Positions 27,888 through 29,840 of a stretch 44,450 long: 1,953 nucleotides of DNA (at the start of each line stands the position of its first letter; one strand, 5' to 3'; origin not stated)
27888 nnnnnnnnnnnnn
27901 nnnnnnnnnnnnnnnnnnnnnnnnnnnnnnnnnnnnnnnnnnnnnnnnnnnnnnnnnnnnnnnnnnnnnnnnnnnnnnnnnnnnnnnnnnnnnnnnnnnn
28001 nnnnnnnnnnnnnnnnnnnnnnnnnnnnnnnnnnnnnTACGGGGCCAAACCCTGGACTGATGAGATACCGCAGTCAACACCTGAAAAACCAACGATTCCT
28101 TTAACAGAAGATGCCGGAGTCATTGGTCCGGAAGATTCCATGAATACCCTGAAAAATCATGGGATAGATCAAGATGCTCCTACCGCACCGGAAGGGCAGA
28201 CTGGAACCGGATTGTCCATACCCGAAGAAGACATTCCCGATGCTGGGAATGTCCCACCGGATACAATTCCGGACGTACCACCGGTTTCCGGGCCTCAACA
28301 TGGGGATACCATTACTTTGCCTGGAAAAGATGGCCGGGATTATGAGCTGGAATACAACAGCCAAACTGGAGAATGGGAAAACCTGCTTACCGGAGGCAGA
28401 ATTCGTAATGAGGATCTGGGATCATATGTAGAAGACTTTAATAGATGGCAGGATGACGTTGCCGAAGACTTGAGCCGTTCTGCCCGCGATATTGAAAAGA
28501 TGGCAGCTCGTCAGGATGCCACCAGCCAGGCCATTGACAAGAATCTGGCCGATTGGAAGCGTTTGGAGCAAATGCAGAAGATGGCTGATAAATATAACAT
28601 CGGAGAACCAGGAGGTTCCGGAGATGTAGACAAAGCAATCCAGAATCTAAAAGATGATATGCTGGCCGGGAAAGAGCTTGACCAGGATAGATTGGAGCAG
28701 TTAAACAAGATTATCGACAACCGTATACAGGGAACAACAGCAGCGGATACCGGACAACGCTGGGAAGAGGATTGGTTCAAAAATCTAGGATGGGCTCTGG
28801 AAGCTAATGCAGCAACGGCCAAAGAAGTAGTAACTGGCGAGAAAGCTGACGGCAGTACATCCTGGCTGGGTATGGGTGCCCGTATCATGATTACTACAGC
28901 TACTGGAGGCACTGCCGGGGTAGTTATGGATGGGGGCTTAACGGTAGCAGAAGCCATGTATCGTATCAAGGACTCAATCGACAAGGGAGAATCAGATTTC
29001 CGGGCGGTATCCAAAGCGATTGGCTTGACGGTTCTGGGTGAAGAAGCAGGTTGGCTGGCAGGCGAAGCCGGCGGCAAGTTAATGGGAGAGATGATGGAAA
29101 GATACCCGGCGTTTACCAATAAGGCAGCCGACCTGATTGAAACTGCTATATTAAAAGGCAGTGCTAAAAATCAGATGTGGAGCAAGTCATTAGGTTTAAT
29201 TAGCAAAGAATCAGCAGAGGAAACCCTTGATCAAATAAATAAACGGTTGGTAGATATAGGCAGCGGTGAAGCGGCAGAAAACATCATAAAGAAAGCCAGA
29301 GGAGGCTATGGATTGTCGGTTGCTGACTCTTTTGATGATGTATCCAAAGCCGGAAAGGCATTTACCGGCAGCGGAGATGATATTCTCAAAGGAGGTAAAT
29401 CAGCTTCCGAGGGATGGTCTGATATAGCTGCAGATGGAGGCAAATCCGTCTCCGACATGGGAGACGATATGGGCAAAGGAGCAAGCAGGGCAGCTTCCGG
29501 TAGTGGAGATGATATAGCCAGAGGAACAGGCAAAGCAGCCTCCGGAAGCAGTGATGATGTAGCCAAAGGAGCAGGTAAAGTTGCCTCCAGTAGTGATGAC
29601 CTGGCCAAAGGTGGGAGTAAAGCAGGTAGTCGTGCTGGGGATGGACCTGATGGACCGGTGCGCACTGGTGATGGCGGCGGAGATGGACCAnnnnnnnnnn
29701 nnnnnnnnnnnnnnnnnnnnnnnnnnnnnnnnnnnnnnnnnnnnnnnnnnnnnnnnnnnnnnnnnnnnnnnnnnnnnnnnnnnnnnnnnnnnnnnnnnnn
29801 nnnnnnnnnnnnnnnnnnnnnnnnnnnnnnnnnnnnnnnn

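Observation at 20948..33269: Candidate uncharacterised envelope-associated gene cluster built around a giant repeat protein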

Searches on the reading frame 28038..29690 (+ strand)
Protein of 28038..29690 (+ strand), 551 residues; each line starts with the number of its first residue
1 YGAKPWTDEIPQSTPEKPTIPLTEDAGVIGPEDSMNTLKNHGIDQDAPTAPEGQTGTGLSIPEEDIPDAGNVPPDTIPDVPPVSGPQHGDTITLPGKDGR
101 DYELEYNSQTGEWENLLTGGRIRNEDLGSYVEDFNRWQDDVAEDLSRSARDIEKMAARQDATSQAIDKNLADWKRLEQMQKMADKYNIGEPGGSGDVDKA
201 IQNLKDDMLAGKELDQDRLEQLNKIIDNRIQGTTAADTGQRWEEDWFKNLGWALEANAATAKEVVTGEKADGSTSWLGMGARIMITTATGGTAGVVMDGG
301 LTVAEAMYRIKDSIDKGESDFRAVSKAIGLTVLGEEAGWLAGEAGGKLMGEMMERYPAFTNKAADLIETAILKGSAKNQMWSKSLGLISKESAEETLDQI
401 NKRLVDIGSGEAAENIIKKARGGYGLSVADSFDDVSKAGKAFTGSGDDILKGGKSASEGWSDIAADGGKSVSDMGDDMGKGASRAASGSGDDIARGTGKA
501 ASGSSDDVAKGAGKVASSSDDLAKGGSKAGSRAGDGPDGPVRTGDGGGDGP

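Call 30: search_protein_families(library=pfam, proteins=[window:28038-29690:+], max_evalue=1)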
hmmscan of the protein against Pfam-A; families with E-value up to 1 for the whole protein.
window:28038-29690:+ (551 aa): 2 families
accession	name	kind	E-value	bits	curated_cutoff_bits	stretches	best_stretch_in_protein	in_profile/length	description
PF07295.17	DUF1451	-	0.24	12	26.1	1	125-195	45-112/146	Zinc-ribbon containing domain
PF01519.22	DUF16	-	0.49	11.3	40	0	133-185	24-76/104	Protein of unknown function DUF16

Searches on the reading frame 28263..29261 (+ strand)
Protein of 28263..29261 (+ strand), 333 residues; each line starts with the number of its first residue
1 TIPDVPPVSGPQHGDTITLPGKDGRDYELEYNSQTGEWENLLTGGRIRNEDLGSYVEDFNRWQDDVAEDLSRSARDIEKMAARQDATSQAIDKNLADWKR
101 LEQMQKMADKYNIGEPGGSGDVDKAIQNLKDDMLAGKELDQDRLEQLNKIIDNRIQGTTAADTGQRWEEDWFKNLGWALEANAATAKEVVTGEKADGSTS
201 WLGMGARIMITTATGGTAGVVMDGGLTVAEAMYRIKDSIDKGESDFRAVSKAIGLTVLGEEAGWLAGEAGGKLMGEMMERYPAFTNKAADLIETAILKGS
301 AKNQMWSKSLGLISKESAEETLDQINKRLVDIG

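Call 106: search_solved_structures(query=A10, max_evalue=10)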
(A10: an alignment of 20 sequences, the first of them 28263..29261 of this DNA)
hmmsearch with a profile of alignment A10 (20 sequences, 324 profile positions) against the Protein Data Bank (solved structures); distinct sequences matched with E-value up to 10: 5.
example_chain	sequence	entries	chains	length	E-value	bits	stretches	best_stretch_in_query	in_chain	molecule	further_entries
4mvf_A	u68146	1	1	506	0.065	15.7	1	97-143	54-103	Calcium-dependent protein kinase 2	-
5oqj_3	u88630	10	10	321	0.21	14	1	52-145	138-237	RNA polymerase II transcription factor B subunit 3 | BJ4_G0050160.mRNA.1.CDS.1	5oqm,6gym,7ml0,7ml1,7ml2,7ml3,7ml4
7o4i_3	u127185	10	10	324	0.22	14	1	52-145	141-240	RNA polymerase II transcription factor B subunit 3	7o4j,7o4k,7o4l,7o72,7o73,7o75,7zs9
7kue_C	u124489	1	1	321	0.22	13.9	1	52-145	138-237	RNA polymerase II transcription factor B subunit 3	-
3fhf_A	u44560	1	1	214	0.7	12.3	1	123-173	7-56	N-glycosylase/DNA lyase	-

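Call 107: search_protein_families(library=pfam, alignment_id=A10, max_evalue=0.1)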
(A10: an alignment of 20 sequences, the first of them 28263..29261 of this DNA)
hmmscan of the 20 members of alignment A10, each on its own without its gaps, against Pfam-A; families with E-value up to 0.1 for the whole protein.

A. member 1, window:28263-29261:+ (333 aa): 1 family
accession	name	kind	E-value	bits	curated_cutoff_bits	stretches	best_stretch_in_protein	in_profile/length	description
PF07295.17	DUF1451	-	0.081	13.5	26.1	0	50-121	45-113/146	Zinc-ribbon containing domain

B. families by the number of members that match (of 20 scanned): 6 families
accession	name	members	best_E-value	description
PF07295.17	DUF1451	2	0.0083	Zinc-ribbon containing domain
PF10392.15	COG5_N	1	0.0034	Conserved oligomeric Golgi complex subunit 5, N-terminal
PF20155.4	TMP_3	1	0.0087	Tape measure protein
PF24481.2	CT398_CC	1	0.025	CT398-like coiled coil hairpin domain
PF13347.12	MFS_2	1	0.041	MFS/sugar transport protein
PF23406.1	ZNF380_CC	1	0.096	ZNF380 coiled-coil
